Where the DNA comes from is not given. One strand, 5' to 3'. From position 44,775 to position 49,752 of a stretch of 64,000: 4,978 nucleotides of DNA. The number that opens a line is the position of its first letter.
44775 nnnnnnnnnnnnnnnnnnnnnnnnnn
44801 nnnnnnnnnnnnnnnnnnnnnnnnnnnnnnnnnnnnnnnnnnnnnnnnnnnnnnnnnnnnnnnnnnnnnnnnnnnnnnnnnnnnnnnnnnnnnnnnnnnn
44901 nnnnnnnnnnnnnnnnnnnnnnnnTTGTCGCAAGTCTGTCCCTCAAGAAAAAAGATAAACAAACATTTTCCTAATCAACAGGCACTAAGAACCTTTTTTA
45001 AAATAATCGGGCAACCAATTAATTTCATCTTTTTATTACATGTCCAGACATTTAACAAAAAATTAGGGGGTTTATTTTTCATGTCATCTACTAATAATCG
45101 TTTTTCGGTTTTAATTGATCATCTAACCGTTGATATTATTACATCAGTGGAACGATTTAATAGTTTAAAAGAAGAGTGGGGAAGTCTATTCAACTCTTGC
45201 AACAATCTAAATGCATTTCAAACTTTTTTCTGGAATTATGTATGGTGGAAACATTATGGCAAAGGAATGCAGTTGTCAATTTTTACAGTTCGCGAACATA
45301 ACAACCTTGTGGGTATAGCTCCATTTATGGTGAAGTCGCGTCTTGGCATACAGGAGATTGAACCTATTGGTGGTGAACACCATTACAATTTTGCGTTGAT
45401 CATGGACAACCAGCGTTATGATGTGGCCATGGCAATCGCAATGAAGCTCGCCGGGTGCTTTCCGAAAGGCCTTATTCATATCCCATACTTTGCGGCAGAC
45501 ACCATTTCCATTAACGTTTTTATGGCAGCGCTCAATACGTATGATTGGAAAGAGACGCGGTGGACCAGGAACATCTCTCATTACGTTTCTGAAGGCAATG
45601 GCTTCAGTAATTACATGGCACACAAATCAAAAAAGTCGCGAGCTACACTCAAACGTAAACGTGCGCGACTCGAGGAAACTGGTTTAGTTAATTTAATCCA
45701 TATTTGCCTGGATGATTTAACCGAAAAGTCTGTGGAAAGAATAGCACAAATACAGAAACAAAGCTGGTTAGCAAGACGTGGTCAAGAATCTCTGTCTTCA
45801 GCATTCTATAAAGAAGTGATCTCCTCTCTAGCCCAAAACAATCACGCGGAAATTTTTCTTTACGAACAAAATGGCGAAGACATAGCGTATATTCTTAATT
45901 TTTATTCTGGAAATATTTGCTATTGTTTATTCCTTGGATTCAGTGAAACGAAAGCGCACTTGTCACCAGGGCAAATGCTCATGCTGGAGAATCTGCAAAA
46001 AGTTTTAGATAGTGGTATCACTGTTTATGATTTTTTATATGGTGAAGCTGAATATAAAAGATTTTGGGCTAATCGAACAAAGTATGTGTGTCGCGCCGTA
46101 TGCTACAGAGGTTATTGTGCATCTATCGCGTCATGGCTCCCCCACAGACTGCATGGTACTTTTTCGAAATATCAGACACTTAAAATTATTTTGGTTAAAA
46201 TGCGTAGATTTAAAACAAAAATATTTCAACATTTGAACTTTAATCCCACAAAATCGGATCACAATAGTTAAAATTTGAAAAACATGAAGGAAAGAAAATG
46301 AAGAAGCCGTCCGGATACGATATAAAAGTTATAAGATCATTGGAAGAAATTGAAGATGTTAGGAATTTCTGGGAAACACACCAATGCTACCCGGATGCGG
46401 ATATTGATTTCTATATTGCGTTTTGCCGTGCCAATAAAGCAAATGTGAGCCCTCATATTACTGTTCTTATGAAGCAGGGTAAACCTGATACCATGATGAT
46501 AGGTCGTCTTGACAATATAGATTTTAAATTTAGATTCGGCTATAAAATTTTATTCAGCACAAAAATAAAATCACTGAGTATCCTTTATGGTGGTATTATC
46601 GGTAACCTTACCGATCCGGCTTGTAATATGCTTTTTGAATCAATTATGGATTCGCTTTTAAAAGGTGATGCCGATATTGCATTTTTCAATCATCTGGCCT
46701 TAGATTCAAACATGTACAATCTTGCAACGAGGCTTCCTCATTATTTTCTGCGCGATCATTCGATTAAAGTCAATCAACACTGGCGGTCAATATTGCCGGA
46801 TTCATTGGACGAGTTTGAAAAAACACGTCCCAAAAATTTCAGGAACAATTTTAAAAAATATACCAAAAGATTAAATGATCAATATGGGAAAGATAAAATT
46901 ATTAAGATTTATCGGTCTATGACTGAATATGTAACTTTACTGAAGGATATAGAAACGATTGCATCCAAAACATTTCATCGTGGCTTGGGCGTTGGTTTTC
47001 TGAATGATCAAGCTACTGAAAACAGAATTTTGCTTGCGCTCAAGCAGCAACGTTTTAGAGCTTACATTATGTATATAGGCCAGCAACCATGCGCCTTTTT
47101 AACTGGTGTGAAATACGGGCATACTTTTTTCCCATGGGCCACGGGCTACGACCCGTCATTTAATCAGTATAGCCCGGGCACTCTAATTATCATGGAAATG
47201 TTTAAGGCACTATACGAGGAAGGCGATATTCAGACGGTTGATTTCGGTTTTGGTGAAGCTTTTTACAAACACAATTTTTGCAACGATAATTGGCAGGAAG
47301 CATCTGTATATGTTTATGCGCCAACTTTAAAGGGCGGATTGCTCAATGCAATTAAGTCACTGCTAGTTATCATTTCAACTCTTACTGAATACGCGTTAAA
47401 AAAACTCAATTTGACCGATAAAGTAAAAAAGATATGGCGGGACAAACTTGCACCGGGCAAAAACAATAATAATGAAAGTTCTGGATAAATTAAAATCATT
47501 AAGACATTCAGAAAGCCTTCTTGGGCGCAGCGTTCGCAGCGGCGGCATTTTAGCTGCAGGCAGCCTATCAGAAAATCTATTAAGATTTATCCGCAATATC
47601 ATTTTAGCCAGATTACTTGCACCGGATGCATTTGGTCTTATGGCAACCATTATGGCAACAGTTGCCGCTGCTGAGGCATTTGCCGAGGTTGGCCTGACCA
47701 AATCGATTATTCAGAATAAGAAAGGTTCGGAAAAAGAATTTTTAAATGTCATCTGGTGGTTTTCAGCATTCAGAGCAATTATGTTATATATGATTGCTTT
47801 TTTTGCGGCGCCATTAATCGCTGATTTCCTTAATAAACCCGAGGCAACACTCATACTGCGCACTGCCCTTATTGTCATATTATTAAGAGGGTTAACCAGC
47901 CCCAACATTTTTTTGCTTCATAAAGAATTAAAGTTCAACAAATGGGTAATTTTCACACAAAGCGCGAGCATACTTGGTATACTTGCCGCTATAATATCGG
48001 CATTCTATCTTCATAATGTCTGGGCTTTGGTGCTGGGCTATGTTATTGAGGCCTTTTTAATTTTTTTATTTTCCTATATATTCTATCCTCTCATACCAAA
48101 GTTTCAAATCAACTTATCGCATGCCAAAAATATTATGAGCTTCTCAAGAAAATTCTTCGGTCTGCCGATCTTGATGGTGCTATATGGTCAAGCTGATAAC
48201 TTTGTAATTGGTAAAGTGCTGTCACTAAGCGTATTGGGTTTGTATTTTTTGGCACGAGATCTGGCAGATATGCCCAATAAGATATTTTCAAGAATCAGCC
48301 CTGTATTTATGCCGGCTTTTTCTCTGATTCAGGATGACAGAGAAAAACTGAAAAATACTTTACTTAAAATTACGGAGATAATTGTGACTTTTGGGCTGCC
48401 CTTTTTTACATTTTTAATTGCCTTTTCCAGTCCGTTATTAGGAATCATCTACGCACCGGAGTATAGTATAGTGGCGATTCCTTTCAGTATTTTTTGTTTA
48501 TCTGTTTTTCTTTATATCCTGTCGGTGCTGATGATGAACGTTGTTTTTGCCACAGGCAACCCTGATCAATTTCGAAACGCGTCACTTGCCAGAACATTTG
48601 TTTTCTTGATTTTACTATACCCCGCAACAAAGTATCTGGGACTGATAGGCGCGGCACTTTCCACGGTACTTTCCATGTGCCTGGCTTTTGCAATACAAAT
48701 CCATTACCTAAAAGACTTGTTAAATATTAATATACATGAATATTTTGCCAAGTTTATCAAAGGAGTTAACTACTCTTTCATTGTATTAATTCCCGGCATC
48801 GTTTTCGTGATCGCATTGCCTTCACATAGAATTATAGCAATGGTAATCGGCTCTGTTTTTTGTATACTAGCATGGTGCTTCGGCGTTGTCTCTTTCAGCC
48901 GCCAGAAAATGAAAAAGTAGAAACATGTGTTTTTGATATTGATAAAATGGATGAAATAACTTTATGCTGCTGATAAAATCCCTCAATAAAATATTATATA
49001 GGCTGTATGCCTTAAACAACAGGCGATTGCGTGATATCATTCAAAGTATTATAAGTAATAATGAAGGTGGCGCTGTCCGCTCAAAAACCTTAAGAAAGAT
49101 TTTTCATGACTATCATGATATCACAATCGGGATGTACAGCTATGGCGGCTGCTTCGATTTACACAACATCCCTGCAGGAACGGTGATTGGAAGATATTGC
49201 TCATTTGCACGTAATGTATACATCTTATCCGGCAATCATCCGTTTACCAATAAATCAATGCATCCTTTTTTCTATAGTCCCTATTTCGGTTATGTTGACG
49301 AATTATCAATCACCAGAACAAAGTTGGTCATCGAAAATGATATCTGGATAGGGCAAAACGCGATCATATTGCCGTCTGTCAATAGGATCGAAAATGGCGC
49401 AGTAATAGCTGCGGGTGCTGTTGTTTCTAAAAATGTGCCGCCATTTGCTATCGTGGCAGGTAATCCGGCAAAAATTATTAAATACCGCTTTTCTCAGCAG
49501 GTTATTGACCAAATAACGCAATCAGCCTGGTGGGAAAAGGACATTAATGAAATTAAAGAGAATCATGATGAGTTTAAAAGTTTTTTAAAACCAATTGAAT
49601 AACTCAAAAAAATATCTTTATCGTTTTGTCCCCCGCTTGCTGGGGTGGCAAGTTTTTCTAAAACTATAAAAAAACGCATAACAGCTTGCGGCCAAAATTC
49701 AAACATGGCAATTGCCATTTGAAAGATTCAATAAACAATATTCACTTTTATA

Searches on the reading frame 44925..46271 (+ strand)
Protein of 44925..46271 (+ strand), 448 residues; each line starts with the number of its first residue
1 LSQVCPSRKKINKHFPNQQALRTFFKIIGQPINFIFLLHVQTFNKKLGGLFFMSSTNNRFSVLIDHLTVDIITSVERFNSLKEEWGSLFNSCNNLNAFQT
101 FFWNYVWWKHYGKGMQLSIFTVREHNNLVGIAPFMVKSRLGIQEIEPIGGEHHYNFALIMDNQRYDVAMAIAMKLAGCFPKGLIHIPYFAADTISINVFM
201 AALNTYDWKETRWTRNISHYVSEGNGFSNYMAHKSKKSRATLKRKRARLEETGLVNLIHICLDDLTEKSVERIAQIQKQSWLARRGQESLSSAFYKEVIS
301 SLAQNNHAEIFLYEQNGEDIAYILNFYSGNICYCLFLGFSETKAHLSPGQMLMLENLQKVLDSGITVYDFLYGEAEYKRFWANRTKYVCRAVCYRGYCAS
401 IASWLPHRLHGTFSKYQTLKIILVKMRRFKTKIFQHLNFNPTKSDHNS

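Call 52: search_protein_families(library=pfam, proteins=[window:44925-46271:+], max_evalue=0.001)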
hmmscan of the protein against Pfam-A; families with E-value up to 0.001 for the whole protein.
window:44925-46271:+ (448 aa): 2 families
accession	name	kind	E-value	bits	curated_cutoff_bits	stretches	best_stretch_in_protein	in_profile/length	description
PF13480.13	Acetyltransf_6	-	2.3e-23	83.4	22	1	236-379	1-143/143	Acetyltransferase (GNAT) domain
PF04339.18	FemAB_like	-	5.3e-08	32.9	27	1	213-346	157-288/369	Peptidogalycan biosysnthesis/recognition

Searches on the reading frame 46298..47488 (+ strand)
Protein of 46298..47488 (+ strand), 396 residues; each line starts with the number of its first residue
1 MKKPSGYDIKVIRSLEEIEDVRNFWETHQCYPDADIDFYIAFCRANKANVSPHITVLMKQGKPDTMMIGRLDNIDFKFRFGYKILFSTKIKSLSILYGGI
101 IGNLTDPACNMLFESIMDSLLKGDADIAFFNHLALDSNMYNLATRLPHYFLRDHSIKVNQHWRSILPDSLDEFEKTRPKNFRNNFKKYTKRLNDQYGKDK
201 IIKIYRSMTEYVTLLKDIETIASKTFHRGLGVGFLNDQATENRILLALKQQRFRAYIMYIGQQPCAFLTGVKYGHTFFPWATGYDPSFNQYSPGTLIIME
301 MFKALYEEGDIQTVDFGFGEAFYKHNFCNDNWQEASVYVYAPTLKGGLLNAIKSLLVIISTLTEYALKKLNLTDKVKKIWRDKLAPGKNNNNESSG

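Call 52: search_protein_families(library=pfam, proteins=[window:46298-47488:+], max_evalue=0.001)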
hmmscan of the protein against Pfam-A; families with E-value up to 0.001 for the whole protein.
window:46298-47488:+ (396 aa): 1 family
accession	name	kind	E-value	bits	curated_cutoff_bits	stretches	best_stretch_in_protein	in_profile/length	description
PF13480.13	Acetyltransf_6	-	8.7e-19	68.5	22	1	180-324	2-142/143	Acetyltransferase (GNAT) domain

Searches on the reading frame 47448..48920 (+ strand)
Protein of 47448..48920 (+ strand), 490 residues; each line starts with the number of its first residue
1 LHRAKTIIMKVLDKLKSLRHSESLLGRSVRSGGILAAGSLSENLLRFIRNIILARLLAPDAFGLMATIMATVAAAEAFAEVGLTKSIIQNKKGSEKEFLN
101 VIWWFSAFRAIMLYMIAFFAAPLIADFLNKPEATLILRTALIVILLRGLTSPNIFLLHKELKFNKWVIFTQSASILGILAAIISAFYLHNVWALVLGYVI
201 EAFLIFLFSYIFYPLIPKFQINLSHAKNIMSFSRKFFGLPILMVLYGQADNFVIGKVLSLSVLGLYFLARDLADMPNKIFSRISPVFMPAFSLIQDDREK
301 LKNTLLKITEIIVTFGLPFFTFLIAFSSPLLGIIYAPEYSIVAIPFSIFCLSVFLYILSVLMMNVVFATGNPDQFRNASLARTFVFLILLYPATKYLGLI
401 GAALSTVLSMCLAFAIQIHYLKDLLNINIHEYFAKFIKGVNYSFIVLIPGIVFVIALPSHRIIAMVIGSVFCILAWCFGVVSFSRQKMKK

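Call 52: search_protein_families(library=pfam, proteins=[window:47448-48920:+], max_evalue=0.001)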
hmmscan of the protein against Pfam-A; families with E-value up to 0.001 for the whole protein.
window:47448-48920:+ (490 aa): 2 families
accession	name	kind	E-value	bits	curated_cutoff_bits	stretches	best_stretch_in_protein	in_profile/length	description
PF13440.11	Polysacc_synt_3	-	3.1e-66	224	23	1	52-339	1-288/293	Polysaccharide biosynthesis protein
PF01943.22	Polysacc_synt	-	1.2e-33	117.2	28.2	1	29-294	2-273/274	Polysaccharide biosynthesis protein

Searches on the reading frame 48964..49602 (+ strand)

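Call 13: search_protein_families(library=pfam, proteins=[window:48964-49602:+], max_evalue=0.01)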
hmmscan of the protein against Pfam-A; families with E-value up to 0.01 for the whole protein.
window:48964-49602:+ (212 aa): 2 families
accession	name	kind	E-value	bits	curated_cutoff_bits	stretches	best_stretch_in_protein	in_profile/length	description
PF00132.30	Hexapep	-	1.3e-06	28.3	27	1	122-155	3-35/36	Bacterial transferase hexapeptide (six repeats)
PF14602.12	Hexapep_2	-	0.0074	16.4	27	0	121-155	2-33/34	Hexapeptide repeat of succinyl-transferase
